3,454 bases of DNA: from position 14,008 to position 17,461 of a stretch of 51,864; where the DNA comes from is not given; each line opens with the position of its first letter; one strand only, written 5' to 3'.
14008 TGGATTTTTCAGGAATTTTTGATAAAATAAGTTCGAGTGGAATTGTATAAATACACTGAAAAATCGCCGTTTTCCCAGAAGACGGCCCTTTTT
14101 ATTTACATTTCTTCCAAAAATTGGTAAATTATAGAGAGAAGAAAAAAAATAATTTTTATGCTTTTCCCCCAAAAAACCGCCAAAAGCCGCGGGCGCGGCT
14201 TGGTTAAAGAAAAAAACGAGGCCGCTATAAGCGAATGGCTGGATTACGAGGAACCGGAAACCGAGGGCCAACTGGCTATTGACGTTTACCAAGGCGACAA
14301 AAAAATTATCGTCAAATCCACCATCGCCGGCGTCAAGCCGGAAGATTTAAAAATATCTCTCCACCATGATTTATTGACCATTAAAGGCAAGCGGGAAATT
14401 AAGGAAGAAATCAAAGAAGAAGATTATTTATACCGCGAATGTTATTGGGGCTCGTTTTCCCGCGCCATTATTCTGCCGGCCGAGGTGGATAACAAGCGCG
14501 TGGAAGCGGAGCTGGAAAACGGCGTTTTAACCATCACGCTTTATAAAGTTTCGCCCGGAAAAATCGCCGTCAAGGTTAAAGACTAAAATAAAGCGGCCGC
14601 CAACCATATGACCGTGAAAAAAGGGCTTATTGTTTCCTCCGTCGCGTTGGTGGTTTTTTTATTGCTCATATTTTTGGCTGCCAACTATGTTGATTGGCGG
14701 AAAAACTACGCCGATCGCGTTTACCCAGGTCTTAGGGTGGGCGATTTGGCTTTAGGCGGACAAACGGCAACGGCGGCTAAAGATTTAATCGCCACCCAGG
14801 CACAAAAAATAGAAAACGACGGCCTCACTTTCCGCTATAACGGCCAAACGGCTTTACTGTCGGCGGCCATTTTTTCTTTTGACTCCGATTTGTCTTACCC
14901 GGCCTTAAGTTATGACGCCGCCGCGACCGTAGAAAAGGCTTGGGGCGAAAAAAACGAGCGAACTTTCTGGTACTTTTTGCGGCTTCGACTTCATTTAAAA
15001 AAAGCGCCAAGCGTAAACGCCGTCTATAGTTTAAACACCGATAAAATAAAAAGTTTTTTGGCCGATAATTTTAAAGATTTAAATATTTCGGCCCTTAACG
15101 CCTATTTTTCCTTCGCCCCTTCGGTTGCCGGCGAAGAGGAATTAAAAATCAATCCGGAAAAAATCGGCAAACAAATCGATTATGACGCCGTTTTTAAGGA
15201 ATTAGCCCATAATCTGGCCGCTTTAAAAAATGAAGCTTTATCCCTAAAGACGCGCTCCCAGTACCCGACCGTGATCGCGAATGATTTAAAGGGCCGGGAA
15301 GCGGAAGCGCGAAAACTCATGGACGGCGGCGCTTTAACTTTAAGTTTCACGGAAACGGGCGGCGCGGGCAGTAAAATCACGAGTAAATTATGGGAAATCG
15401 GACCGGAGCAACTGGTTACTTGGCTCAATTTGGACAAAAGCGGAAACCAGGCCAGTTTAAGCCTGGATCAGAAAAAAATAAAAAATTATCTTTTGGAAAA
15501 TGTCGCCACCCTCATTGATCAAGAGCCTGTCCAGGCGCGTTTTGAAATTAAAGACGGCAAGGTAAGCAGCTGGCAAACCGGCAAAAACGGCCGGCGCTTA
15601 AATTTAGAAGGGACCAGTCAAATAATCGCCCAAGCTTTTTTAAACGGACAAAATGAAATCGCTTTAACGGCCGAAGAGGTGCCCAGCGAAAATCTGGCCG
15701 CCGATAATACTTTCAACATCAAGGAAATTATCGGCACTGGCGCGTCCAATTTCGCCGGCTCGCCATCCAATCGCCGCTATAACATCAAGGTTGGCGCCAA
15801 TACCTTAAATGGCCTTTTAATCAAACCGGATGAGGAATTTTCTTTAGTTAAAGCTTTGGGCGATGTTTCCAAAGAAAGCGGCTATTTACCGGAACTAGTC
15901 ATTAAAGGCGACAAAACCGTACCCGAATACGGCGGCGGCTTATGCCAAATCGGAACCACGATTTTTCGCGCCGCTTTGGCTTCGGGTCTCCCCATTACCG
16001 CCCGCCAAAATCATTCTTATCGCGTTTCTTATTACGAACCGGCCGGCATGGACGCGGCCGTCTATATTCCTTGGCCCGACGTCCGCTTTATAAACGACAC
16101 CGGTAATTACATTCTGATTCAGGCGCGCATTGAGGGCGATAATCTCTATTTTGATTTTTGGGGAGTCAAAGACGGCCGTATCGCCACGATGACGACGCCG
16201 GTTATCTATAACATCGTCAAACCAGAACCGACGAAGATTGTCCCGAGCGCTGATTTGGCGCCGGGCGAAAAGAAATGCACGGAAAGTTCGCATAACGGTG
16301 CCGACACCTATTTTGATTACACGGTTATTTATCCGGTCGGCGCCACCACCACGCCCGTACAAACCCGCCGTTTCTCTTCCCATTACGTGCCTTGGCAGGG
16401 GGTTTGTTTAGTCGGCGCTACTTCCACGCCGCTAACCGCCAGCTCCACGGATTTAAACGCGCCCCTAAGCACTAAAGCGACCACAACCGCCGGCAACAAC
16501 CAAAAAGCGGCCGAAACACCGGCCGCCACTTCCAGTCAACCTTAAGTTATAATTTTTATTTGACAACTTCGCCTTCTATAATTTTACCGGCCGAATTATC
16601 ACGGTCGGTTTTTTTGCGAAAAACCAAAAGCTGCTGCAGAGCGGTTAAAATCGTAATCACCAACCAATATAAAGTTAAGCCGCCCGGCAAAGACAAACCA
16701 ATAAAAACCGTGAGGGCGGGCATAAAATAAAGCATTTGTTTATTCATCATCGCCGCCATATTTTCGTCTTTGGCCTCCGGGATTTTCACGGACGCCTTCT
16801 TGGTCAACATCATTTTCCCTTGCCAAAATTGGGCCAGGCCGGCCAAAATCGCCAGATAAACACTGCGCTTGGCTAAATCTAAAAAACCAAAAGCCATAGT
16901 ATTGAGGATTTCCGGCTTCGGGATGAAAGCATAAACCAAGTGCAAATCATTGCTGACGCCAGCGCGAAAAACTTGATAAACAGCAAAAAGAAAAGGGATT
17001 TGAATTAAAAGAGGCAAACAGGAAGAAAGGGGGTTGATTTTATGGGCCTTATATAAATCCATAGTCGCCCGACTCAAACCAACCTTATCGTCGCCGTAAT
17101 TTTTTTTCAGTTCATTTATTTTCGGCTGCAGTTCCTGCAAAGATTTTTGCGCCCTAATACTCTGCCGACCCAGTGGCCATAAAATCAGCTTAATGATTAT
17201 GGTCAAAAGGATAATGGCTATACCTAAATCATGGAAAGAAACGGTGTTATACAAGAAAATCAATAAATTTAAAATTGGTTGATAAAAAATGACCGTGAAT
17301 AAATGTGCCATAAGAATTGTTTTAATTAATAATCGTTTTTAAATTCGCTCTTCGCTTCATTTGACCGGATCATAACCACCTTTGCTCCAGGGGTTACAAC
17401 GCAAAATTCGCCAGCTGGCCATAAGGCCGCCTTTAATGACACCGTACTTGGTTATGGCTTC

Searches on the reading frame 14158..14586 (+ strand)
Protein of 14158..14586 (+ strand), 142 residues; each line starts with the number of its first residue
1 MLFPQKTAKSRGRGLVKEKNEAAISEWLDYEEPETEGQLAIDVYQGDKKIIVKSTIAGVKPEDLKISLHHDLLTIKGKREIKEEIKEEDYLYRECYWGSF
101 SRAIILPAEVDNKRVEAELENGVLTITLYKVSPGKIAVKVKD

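Call 87: search_protein_families(library=pfam, proteins=[window:14158-14586:+], max_evalue=0.001)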
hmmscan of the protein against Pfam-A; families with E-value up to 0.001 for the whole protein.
window:14158-14586:+ (142 aa): 2 families
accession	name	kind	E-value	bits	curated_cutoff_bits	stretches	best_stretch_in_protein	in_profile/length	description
PF00011.27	HSP20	-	2.5e-21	76.1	20.8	1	44-136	3-93/102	Hsp20/alpha crystallin family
PF17886.7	ArsA_HSP20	-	2.1e-07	30.9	22.5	1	47-127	1-62/63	HSP20-like domain found in ArsA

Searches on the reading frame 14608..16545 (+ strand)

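Call 31: search_protein_families(library=pfam, proteins=[window:14608-16545:+], max_evalue=0.001)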
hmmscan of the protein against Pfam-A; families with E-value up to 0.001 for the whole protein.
window:14608-16545:+ (645 aa): 2 families
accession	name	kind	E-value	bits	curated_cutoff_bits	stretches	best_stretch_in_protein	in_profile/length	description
PF04294.18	VanW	-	1.4e-40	138.2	27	1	388-518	1-130/130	VanW like protein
PF12229.13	PG_binding_4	-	5.7e-15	55.9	22.1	2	279-350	45-115/117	Putative peptidoglycan binding domain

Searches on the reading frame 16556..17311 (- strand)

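Call 31: search_protein_families(library=pfam, proteins=[window:16556-17311:-], max_evalue=0.001)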
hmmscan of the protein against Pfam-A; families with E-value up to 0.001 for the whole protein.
window:16556-17311:- (251 aa): 1 family
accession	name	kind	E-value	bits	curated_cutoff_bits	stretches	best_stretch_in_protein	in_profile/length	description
PF02096.25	60KD_IMP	-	1.5e-48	165.3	35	1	30-230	2-161/163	60Kd inner membrane protein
